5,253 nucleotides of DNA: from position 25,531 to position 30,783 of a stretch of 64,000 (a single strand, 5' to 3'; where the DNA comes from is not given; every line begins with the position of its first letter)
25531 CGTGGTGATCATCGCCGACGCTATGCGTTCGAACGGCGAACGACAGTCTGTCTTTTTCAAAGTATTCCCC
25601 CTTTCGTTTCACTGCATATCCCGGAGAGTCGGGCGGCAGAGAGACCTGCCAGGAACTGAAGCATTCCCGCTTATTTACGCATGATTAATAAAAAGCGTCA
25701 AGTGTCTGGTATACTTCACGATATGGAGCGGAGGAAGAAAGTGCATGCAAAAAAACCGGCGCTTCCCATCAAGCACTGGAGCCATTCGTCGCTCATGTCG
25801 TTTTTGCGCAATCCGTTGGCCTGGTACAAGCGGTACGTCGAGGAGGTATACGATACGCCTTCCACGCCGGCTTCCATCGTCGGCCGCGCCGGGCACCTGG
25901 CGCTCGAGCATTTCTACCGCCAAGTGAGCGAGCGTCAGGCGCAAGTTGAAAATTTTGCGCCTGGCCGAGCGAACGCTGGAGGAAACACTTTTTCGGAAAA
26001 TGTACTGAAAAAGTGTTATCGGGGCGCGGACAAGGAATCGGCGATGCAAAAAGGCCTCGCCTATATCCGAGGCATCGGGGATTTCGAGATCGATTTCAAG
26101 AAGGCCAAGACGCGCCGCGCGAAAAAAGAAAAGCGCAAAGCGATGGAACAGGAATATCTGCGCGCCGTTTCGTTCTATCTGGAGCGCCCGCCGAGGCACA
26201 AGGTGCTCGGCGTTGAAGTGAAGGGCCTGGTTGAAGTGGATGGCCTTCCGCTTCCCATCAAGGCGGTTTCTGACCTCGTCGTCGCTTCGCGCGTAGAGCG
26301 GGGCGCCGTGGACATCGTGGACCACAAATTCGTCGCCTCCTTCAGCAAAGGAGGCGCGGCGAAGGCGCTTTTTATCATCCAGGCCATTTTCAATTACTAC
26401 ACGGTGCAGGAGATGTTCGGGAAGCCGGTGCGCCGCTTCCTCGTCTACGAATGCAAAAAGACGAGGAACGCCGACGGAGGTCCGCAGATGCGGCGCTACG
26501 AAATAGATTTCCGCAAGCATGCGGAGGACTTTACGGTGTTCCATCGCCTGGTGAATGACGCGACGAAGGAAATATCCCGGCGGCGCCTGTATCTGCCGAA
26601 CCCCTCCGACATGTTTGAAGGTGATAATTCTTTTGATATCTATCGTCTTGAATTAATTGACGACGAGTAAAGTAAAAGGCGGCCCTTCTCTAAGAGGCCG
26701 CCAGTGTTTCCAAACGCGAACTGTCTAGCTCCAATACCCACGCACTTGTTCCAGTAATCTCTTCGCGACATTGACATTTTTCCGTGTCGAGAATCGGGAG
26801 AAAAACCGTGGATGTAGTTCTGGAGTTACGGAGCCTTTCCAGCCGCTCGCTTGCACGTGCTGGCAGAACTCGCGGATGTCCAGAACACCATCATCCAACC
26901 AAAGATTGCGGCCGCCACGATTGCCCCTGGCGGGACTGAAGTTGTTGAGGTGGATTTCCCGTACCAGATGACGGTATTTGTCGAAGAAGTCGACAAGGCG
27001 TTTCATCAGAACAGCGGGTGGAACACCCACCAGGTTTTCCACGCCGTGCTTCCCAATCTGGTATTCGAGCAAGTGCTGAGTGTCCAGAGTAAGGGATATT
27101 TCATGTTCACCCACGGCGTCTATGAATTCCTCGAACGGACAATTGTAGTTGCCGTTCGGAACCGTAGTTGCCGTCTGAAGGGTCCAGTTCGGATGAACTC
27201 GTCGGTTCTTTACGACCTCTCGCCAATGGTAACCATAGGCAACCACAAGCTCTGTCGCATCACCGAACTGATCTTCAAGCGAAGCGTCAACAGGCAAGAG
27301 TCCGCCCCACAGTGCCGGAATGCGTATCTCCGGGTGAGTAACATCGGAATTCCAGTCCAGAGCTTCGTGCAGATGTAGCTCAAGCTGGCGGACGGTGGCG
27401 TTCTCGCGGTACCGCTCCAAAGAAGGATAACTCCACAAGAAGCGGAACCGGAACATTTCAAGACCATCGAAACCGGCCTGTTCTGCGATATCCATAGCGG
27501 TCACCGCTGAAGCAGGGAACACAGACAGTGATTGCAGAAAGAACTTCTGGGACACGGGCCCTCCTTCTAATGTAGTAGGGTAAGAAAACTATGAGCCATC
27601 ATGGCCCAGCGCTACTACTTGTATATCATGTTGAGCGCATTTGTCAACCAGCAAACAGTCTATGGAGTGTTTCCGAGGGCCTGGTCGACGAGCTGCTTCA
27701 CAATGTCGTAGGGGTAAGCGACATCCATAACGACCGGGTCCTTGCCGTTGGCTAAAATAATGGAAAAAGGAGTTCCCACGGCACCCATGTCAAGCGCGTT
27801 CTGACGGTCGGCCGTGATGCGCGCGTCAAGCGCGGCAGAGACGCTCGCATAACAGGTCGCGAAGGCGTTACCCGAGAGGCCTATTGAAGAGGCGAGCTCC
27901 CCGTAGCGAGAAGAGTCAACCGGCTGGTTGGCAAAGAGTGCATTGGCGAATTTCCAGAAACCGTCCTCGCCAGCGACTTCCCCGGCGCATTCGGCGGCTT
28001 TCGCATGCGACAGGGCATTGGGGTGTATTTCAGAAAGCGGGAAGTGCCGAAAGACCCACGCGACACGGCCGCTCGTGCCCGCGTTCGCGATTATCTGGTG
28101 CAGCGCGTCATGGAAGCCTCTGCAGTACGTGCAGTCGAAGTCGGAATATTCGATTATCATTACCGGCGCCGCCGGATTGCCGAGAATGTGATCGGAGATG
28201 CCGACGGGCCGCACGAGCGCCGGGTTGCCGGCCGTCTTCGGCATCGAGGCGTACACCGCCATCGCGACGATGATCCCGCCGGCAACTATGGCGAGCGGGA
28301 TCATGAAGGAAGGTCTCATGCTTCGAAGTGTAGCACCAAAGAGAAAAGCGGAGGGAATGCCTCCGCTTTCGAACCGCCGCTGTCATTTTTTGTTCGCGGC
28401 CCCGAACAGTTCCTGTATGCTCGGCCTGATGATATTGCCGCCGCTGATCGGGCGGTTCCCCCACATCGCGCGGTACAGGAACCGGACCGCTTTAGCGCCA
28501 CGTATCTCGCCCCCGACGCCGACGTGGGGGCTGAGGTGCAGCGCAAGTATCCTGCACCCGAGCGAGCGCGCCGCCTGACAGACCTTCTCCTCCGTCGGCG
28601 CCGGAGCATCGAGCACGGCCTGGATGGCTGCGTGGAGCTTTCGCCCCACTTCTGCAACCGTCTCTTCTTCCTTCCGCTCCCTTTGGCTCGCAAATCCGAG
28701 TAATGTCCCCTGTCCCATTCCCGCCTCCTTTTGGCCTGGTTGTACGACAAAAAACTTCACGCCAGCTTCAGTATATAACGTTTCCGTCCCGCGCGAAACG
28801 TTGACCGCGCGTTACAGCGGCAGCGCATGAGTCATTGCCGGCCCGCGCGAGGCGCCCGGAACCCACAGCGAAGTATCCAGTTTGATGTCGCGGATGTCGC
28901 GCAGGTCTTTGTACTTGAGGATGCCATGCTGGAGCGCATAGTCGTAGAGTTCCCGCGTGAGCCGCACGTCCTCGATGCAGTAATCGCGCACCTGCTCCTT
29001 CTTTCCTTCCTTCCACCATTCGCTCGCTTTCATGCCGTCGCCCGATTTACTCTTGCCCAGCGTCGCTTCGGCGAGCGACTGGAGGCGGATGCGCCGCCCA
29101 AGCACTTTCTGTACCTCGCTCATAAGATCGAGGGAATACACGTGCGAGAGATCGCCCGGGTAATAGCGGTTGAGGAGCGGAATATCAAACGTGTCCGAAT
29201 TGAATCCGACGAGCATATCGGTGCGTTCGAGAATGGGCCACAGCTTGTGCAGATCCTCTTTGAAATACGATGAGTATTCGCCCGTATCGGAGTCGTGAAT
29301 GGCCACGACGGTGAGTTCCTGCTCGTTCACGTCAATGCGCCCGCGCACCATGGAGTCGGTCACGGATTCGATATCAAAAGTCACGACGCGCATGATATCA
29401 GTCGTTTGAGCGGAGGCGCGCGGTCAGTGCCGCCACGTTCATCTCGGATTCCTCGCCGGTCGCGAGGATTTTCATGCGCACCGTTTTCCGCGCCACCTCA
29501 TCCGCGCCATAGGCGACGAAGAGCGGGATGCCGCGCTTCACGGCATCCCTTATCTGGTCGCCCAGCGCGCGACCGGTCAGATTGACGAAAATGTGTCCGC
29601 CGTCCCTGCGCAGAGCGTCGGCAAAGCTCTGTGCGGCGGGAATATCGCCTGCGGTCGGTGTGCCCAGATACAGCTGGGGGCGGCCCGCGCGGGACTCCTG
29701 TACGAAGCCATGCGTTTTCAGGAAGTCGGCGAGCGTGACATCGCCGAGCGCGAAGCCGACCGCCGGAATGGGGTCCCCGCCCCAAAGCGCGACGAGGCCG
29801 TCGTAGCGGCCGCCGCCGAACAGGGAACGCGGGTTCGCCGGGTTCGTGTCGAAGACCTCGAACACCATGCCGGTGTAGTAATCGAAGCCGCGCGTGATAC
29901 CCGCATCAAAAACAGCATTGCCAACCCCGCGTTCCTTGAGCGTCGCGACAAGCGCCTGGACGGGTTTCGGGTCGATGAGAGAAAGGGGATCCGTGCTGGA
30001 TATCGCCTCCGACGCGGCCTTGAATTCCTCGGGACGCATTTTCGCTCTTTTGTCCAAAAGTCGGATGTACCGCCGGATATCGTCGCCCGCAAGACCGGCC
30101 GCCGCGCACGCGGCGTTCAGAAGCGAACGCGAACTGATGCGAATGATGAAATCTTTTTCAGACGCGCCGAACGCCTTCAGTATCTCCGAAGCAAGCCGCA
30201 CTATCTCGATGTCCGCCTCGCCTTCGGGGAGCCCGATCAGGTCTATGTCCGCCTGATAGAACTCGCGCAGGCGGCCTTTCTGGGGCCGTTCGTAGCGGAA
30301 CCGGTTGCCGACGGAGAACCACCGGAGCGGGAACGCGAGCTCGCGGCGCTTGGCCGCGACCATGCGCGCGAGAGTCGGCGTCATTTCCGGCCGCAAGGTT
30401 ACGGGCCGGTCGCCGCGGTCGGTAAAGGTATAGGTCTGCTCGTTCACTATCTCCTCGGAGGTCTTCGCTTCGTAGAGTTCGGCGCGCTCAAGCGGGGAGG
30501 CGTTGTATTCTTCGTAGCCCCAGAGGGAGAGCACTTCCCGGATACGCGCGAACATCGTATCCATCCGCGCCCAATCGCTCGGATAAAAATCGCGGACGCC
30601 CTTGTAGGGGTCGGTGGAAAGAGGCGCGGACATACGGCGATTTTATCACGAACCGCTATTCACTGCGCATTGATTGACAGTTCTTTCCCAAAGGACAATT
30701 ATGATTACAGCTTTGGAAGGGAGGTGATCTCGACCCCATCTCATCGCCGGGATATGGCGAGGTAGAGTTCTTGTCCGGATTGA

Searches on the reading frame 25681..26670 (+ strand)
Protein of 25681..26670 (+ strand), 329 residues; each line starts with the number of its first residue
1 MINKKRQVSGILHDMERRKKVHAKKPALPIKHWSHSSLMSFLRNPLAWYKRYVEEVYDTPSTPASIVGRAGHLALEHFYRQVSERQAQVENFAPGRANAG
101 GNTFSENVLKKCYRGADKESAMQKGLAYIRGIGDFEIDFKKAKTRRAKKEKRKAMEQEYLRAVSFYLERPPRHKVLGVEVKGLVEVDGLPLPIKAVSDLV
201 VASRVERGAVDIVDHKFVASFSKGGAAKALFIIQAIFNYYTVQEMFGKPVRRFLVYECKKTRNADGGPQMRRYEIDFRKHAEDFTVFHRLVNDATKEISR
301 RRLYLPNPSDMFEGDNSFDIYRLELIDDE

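Call 18: search_protein_families(library=pfam, proteins=[window:25681-26670:+], max_evalue=0.00001)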
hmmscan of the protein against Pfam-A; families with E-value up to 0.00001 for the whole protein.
window:25681-26670:+ (329 aa): 1 family
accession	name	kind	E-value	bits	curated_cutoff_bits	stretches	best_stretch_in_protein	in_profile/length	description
PF12705.13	PDDEXK_1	-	3.8e-12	47.1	22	1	32-293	1-219/247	PD-(D/E)XK nuclease superfamily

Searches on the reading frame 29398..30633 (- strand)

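Call 18: search_protein_families(library=pfam, proteins=[window:29398-30633:-], max_evalue=0.00001)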
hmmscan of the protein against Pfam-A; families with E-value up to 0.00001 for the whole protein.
window:29398-30633:- (411 aa): 3 families
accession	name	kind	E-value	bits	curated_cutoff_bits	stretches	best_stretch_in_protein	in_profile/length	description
PF13393.11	tRNA-synt_His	-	8.6e-46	157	25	2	12-199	1-183/308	Histidyl-tRNA synthetase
PF00587.30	tRNA-synt_2b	-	4.7e-12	46.8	29.3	1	68-260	1-120/179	tRNA synthetase class II core domain (G, H, P, S and T)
PF03129.25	HGTP_anticodon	-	1.4e-08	35.2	21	1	332-409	16-93/94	Anticodon binding domain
